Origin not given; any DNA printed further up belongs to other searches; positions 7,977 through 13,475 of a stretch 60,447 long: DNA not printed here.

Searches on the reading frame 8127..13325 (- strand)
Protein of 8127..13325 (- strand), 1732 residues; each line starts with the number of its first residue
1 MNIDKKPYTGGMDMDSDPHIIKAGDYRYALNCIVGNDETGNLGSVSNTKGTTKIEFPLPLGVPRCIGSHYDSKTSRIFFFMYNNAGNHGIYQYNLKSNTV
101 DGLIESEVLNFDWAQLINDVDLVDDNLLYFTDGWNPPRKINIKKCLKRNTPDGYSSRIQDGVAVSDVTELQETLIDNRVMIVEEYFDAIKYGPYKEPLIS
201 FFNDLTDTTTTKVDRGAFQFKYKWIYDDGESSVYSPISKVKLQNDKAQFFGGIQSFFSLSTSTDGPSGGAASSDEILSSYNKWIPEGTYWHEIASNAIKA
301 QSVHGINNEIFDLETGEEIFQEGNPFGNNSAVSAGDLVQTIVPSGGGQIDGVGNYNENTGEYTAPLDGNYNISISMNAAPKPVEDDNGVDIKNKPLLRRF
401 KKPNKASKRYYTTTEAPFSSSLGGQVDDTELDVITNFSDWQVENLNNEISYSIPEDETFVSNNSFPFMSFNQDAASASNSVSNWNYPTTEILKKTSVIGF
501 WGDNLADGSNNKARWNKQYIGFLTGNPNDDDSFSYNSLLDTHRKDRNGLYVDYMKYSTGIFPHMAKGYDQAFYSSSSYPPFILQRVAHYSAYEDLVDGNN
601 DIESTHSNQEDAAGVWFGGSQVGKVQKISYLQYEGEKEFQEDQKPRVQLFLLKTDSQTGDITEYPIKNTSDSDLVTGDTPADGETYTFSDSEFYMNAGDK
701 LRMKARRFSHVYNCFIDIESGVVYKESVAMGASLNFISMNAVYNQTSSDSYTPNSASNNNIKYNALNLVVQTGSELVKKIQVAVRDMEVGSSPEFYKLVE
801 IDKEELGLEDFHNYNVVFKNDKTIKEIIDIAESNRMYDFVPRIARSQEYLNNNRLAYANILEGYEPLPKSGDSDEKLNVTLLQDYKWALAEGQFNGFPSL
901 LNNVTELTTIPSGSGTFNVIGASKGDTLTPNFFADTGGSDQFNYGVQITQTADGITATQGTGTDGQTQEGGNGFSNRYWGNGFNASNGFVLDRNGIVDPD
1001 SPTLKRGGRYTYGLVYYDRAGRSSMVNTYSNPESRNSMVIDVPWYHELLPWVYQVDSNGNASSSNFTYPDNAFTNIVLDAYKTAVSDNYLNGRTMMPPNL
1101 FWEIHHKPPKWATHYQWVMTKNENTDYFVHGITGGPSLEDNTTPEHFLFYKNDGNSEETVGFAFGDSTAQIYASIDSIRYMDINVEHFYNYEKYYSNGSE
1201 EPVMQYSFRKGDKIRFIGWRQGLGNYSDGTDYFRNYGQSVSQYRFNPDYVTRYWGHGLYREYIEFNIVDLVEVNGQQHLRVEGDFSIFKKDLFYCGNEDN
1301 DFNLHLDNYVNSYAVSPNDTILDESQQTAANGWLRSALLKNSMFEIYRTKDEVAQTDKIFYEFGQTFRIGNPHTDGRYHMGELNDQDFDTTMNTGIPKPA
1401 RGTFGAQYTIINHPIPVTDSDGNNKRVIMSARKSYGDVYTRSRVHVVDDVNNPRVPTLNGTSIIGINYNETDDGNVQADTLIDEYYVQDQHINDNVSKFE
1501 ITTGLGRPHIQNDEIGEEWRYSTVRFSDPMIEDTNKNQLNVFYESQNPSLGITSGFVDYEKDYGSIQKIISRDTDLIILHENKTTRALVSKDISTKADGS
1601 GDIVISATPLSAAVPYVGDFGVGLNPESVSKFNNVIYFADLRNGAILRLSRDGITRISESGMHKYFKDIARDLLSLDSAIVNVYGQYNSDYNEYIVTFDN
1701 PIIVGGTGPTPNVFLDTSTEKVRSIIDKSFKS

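Call 14: search_protein_families(library=phrogs, proteins=[window:8127-13325:-], max_evalue=0.0001)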
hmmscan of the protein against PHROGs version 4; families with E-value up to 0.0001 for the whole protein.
window:8127-13325:- (1732 aa): 2 families
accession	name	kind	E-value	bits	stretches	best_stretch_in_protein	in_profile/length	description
phrog_14478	-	head and packaging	3.3e-59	201.6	3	1490-1700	922-1119/1474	virion structural protein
phrog_15750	-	unknown function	2.5e-06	28.7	1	336-379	46-89/168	-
